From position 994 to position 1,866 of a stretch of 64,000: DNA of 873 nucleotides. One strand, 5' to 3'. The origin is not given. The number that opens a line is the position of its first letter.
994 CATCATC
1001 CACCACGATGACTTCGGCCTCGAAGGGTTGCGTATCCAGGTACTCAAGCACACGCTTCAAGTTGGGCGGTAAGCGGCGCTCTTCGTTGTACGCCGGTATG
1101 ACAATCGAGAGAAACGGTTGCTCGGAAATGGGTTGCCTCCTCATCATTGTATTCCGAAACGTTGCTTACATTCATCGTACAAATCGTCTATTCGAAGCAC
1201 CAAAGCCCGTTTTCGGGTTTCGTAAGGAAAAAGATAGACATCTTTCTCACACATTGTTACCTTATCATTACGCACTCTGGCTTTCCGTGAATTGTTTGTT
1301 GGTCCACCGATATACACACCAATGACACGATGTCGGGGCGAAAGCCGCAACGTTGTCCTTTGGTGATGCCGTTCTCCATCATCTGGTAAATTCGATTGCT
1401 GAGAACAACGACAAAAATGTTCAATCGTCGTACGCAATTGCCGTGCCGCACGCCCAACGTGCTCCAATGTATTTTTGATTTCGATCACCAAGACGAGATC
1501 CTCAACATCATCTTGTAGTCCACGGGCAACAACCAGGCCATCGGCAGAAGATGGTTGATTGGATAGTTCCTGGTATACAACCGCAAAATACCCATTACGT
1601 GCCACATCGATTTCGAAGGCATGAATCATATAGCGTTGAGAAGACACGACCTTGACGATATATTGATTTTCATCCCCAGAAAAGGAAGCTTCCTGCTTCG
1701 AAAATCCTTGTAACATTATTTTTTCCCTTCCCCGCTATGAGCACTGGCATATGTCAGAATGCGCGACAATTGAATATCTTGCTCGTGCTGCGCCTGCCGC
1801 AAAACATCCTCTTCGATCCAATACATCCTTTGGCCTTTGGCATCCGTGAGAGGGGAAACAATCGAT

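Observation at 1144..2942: AT-rich two-gene cassette (ABC/AAA_15-21-type ATPase + 190-aa PD-(D/E)xK-like protein) inserted in, and translationally coupled to, a rhamnose/glycosyltransferase operon: candidate uncharacterised ATPase-effector (defence-like) system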

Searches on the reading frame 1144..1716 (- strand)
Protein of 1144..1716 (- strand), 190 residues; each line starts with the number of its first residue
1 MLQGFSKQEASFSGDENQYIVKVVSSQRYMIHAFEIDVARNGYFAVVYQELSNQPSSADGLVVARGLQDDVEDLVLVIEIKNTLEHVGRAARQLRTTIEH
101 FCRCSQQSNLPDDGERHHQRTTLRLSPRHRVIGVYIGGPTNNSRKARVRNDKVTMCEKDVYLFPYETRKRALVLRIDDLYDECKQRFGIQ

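Call 4: search_protein_families(library=pfam, proteins=[window:1144-1716:-], max_evalue=1)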
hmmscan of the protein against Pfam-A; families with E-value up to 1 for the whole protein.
window:1144-1716:- (190 aa): 0 families

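Call 5: search_protein_families(library=padloc, proteins=[window:1144-1716:-], max_evalue=1)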
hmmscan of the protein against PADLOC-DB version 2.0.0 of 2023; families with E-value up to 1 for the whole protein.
window:1144-1716:- (190 aa): 1 family
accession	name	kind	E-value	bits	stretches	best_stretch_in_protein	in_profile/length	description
PDLC04563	PDC-M29B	-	0.019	13.1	1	72-107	81-118/164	-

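Call 6: search_protein_families(library=ncbifam, proteins=[window:1144-1716:-], max_evalue=1)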
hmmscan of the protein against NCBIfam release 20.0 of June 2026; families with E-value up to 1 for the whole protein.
window:1144-1716:- (190 aa): 0 families

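Call 7: find_homologous_proteins(query=window:1144-1716:-, max_evalue=0.01)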
Query window:1144-1716:- (190 aa): 1 proteins with E <= 0.01 among 78 candidates.
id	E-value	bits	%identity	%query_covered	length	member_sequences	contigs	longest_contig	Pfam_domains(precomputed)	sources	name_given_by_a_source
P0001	4.4e-121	419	99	100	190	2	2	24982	-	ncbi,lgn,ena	-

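Call 19: predict_structure(protein=window:1144-1716:-)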
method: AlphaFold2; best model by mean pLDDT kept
length: 190 residues; sequences in the alignment: 1
mean_pLDDT: 33.2   pTM: 0.27
mean pLDDT of the five models: 33.2, 31.4, 31.4, 29.3, 27.9
residues with pLDDT >= 90: 0; 70-90: 0; 50-70: 0; < 50: 190
segments of 3 or more residues with pLDDT < 50: 1-190
pLDDT, mean of each block of 10 residues (from residue 1): 26 29 28 30 34 36 36 39 42 46 34 32 31 33 29 27 30 35 34
secondary structure, 60 per line:
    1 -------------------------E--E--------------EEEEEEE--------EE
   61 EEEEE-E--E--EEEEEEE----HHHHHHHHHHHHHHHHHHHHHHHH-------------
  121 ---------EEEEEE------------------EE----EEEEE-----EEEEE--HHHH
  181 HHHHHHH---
elements in order: E44-50 E59-65 E73-79 H84-107 E130-135 E160-164 E170-174 H177-187

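Call 26: search_solved_structures(query=A1, max_evalue=10, show_alignments=3)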
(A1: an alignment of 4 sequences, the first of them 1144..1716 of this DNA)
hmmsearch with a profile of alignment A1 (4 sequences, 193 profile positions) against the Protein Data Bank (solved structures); distinct sequences matched with E-value up to 10: 4.
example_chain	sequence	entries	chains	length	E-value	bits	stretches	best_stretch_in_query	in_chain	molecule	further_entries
3b8z_A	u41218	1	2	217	0.99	12.3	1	73-121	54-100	protein ADAMTS-5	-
3ljt_A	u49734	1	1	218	1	12.3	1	73-121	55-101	A disintegrin and metalloproteinase with thrombospondin motifs 5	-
3hy7_A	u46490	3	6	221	1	12.3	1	73-121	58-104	A disintegrin and metalloproteinase with thrombospondin motifs 5 | Catalytic Domain of ADAMTS-5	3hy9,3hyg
6yjm_A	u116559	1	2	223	1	12.2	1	73-121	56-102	A disintegrin and metalloproteinase with thrombospondin motifs 5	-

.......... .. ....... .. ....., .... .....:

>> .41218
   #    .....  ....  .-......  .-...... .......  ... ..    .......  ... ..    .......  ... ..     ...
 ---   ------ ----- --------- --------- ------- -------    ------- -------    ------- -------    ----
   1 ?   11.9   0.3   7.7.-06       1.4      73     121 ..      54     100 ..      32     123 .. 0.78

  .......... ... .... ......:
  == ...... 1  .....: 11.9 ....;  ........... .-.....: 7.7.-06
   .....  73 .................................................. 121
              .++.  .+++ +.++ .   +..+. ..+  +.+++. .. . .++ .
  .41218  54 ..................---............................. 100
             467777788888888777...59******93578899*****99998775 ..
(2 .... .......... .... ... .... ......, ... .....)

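Call 28: search_protein_representatives(protein=window:1144-1716:-)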
Query: 190 residues. Proteins with E-value up to 0.001 (for the whole library): 11; up to 1e-10: 6; up to 1e-30: 2. The best 11 are listed.
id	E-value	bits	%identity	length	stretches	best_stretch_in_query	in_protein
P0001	1.4e-121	419.0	99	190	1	1-190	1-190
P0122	8.3e-48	178.7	51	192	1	1-189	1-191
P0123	5.1e-27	111.0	39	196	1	5-189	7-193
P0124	3.0e-17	79.2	40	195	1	21-140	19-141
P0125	1.9e-13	66.8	34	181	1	42-183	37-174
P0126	4.4e-11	59.1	33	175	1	31-168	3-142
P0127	5.7e-07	45.7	34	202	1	26-138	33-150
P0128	6.2e-07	45.6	34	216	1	30-146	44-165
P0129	8.7e-07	45.1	35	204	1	27-141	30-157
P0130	6.9e-06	42.2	37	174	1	30-124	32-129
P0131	2.2e-04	37.3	33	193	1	28-140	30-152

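Call 30: find_homologous_proteins(query=A3, max_evalue=0.01)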
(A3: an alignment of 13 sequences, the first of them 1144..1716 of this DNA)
Query A3 (13 sequences) (190 aa, profile of the alignment): 30 proteins with E <= 0.01 among 1690 candidates.
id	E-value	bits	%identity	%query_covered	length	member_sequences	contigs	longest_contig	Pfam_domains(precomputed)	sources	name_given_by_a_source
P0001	4.9e-56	208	99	100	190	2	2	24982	-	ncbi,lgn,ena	-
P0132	2.7e-21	94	-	-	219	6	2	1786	-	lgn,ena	-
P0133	3.5e-17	81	-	-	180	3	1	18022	-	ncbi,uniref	ncbi:hypothetical protein, partial [Spirulina sp. 06S082]|uniref:hypothetical protein n=1 Tax=Spirul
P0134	2.5e-15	75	-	-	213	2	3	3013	-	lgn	-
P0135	1.3e-14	72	41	9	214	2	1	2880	-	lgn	-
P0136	1.4e-14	72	44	8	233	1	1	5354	-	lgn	-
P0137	2.5e-14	71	-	-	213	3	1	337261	-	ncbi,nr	ncbi:MAG: hypothetical protein F6J96_09760 [Symploca sp. SIO1C2]|nr:hypothetical protein [Symploca s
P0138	3.6e-14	71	21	80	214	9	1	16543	-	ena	-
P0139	3.0e-13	68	-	-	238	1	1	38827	-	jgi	jgi:hypothetical protein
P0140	4.6e-13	67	-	-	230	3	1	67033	-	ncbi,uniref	ncbi:hypothetical protein [Coleofasciculus sp. E1-EBD-02]|uniref:hypothetical protein n=1 Tax=Coleof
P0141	6.2e-13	67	41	9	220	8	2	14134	-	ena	-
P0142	5.6e-12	64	-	-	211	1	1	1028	-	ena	-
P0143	8.5e-12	63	29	39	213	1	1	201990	-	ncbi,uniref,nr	ncbi:hypothetical protein VB712_14795 [Spirulina sp. CCNP1310]|uniref:hypothetical protein n=1 Tax=S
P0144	2.0e-11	62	26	38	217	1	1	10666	-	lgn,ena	-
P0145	2.1e-11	62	26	38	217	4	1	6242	-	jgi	jgi:hypothetical protein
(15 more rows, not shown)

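Call 39: predict_structure(alignment_id=A4)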
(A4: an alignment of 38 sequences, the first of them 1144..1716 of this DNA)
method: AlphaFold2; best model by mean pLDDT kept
length: 190 residues; sequences in the alignment: 38
mean_pLDDT: 92.9   pTM: 0.90
mean pLDDT of the five models: 92.9, 92.3, 92.3, 91.9, 91.7
residues with pLDDT >= 90: 164; 70-90: 20; 50-70: 6; < 50: 0
segments of 3 or more residues with pLDDT < 50: none
pLDDT, mean of each block of 10 residues (from residue 1): 96 90 95 94 96 95 95 96 90 96 96 97 94 93 67 95 94 95 91
secondary structure, 60 per line:
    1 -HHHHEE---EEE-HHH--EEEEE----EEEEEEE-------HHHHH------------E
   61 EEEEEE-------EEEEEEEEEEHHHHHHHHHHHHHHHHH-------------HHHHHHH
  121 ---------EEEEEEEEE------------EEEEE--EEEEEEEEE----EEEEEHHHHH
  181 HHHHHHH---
elements in order: H2-5 E11-13 E20-24 E29-35 H43-47 E60-66 E74-83 H84-100 H114-120 E130-138 E151-155 E158-166 E171-175 H176-187

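Call 42: fold_search(model_id=the predicted structure, library=pdb)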
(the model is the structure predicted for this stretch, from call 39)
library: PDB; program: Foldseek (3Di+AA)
matches with E <= 10: 364; with E <= 0.001: 0
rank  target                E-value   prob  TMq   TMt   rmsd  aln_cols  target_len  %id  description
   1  4c3t_A                3.9e-03  0.15  0.15  0.14  16.7       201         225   12  The Carbonic anhydrase from Thermovibrio ammonificans reveals an interesting intermolecular disulfide contributing to  (released 2014-09-10)
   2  4coq_B                1.1e-02  0.11  0.16  0.14  16.9       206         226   11  The complex of alpha-Carbonic anhydrase from Thermovibrio ammonificans with inhibitor sulfanilamide. (released 2014-10-15)
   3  1knx_A                3.0e-02  0.14  0.18  0.13  16.0       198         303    6  HPr kinase/phosphatase from Mycoplasma pneumoniae (released 2002-12-31)
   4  6im0_A                5.2e-02  0.08  0.17  0.15  16.7       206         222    7  Crystal structure of a highly thermostable carbonic anhydrase from Persephonella marina EX-H1 (released 2019-07-17)
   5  6r0j_MODEL_1_A        5.8e-02  0.25  0.23  0.24   9.7       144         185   11  The N-terminal domain of rhomboid protease YqgP (released 2020-01-08)
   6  6eki_A                6.6e-02  0.08  0.16  0.14  16.4       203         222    6  Structure of a hyperthermostable carbonic anhydrase identified from an active hydrothermal vent chimney (released 2018-04-11)
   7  9f38_A                7.9e-02  0.14  0.21  0.09  10.0       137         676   12  BsmI (wild-type) crystallized with Ca2+ and cognate dsDNA (released 2025-04-02)
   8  1knx_F                8.4e-02  0.14  0.21  0.15  15.7       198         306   10  HPr kinase/phosphatase from Mycoplasma pneumoniae (released 2002-12-31)
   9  6hz4_M                1.2e-01  0.23  0.27  0.18  10.2       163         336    9  Structure of McrBC without DNA binding domains (one half of the full complex) (released 2019-07-24)
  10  1knx_D                1.7e-01  0.11  0.21  0.15  15.4       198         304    6  HPr kinase/phosphatase from Mycoplasma pneumoniae (released 2002-12-31)
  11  1knx_B                1.8e-01  0.08  0.18  0.13  16.1       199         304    8  HPr kinase/phosphatase from Mycoplasma pneumoniae (released 2002-12-31)
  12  8p63_F                1.9e-01  0.15  0.21  0.10   8.5       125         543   13  S. cerevisiae consensus-sCMGE on ssDNA after DNA replication initiation (released 2024-05-29)
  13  7vsr_M                2.0e-01  0.16  0.26  0.19  11.3       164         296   10  Structure of McrBC (stalkless mutant) (released 2023-02-15)
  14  4xz5_A                2.0e-01  0.05  0.17  0.15  16.2       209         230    7  Structure of the thermostable alpha-Carbonic Anydrase from Thiomicrospira crunogena XCL-2 gammaproteobacterium (released 2015-07-29)
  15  6ut7_G                2.1e-01  0.33  0.29  0.16   6.5       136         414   12  Fitted model for the tetradecameric assembly of Thermococcus gammatolerans McrB AAA+ hexamers with bound McrC (released 2020-10-21)
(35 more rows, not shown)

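Call 45: search_protein_families(library=padloc, alignment_id=A4, max_evalue=0.1)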
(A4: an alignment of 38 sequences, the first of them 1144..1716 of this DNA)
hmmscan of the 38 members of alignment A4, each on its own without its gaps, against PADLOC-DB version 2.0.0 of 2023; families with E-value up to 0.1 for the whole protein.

A. member 1, window:1144-1716:- (190 aa): 1 family
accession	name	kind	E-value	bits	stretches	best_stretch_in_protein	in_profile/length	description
PDLC04563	PDC-M29B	-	0.019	13.1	1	72-107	81-118/164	-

B. families by the number of members that match (of 38 scanned): 9 families
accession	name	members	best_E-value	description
PDLC04668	PDC-M47B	11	0.00066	-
PDLC00386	SduA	6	0.00032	DUF4263 domain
PDLC04665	PDC-M47B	2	0.0011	-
PDLC02937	RT_I-B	2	0.0032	-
PDLC00963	Cas7b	2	0.0037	"CRISPR-associated protein Cas7/Csh2, subtype I-B/HMARI"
PDLC04563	PDC-M29B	2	0.019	-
PDLC02915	ATPase-Toprim_I-B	1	0.00079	-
PDLC02320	AbiEii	1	0.00096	AbiEii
PDLC01379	Csn2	1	0.015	CAS-II-A; acquisition_associated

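Call 46: search_protein_families(library=pfam, alignment_id=A4, max_evalue=0.1)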
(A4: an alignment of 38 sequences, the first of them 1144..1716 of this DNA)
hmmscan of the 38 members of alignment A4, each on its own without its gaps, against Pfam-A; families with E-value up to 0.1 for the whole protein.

A. member 1, window:1144-1716:- (190 aa): 0 families

B. families by the number of members that match (of 38 scanned): 5 families
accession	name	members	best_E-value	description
PF23365.1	DUF7090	1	0.0025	Family of unknown function (DUF7090)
PF16282.11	SANT_DAMP1_like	1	0.041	SANT/Myb-like domain of DAMP1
PF12691.13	Phage_tail_terminator_6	1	0.042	Bacteriophage tail terminator protein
PF16647.10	GCSF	1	0.076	Granulocyte colony-stimulating factor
PF20107.4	DUF6497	1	0.092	Family of unknown function (DUF6497)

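Call 48: fold_search(model_id=the predicted structure, library=viral)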
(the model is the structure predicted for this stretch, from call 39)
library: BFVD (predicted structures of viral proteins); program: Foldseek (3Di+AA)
matches with E <= 10: 415; with E <= 0.001: 0
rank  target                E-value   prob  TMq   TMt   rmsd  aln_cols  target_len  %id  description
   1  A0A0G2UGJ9            7.6e-03  0.96  0.34  0.24  10.3       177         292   16  Nuclear protein UL24 [Mandrillus leucophaeus cytomegalovirus]
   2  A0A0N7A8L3            2.0e-02  0.30  0.21  0.22  13.1       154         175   10  (no name in the UniProt tables at hand)
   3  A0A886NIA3            3.5e-02  0.57  0.28  0.19  10.8       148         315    7  (no name in the UniProt tables at hand)
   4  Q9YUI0                5.8e-02  0.57  0.28  0.29   6.7       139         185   15  UL76 protein (Fragment) [Rhesus cytomegalovirus (strain 68-1)]
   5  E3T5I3                6.1e-02  0.44  0.24  0.14   9.2       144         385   11  Restriction endonuclease type IV Mrr domain-containing protein [Cafeteria roenbergensis virus (strain BV-PW1)]
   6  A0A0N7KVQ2            6.5e-02  0.35  0.24  0.26   8.2       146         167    6  (no name in the UniProt tables at hand)
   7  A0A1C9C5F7            7.0e-02  0.25  0.25  0.14   8.6       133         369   15  C2H2-type domain-containing protein [Heterosigma akashiwo virus 01]
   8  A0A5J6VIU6            7.4e-02  0.47  0.25  0.14   7.9       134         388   11  Uncharacterized protein [Megaviridae environmental sample]
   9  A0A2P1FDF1            1.3e-01  0.21  0.26  0.28  14.9       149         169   12  (no name in the UniProt tables at hand)
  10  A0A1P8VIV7            1.4e-01  0.33  0.23  0.21   4.6        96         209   14  Nuclear protein [Murid betaherpesvirus 3]
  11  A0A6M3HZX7            1.5e-01  0.20  0.23  0.32   8.8       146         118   10  (no name in the UniProt tables at hand)
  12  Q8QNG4                1.6e-01  0.21  0.23  0.10  15.0       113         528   11  EsV-1-115 [Ectocarpus siliculosus virus 1 (isolate New Zealand/Kaikoura/1988)]
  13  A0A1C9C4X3            1.7e-01  0.25  0.26  0.12   7.5       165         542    8  Uncharacterized protein [Heterosigma akashiwo virus 01]
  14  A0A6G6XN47            1.9e-01  0.28  0.26  0.23   7.9       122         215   10  (no name in the UniProt tables at hand)
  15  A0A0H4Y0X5            1.9e-01  0.15  0.22  0.14   8.4       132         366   10  Uncharacterized protein [Salmon gill poxvirus]
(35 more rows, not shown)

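Call 53: search_dna_similar(query=window:1144-1716:-, collection=plasmids, mode=protein, max_evalue=0.01)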
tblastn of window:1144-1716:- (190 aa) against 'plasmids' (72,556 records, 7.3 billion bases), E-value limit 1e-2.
No match.

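Call 54: search_dna_similar(query=window:1144-1716:-, collection=phages, mode=protein, max_evalue=0.01)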
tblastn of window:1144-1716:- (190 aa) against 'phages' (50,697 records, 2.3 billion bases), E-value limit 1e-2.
No match.

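Call 76: search_solved_structures(query=A4, max_evalue=10, show_alignments=4)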
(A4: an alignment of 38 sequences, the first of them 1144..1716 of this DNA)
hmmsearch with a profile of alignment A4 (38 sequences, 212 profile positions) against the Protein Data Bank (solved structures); distinct sequences matched with E-value up to 10: 3.
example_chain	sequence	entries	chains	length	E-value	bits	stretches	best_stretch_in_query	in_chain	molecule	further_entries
7tbq_A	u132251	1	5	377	1.2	11.8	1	6-163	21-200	D7 LOV2-DARPin fusion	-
5tgw_A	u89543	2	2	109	5.7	9.6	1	103-142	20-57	PS1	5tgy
6z35_A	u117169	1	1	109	9.5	8.9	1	103-142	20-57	Maquette 2-1ip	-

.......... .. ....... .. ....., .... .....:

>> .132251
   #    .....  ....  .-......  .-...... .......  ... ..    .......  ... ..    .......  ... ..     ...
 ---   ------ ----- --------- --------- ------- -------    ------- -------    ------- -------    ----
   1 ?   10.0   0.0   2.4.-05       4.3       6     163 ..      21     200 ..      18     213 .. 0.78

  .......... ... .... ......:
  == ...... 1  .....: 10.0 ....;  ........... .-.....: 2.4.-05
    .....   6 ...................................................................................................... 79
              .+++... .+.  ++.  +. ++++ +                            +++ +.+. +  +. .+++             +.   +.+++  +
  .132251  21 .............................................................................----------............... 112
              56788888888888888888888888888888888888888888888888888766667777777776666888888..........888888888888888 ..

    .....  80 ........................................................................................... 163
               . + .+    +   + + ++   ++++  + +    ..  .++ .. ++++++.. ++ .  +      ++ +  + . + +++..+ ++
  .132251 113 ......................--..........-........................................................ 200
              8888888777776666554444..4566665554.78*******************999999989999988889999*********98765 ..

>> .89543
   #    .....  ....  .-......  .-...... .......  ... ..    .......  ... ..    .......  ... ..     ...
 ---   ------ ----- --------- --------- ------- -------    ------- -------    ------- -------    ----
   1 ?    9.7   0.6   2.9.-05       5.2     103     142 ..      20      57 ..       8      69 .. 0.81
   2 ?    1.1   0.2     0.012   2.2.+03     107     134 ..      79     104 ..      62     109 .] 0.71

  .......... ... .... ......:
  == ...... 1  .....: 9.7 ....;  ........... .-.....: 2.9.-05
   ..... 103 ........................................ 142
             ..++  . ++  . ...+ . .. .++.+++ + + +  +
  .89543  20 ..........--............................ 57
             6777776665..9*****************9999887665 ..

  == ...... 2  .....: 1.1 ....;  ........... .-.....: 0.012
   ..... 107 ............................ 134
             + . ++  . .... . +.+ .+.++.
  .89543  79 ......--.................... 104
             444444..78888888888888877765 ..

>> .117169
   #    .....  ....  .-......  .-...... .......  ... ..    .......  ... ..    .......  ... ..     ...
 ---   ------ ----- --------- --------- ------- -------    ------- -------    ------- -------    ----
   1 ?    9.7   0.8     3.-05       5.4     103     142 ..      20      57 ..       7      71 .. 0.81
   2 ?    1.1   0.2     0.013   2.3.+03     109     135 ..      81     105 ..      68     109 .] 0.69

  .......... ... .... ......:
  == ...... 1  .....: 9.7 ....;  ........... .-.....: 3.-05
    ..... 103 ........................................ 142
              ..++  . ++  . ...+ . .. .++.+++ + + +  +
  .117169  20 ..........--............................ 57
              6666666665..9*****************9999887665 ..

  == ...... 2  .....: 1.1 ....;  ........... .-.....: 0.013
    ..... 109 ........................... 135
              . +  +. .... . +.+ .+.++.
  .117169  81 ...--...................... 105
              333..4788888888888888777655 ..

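Call 95: search_protein_families(library=phrogs, proteins=[window:1144-1716:-], max_evalue=0.01)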
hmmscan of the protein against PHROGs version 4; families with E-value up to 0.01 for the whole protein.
window:1144-1716:- (190 aa): 0 families
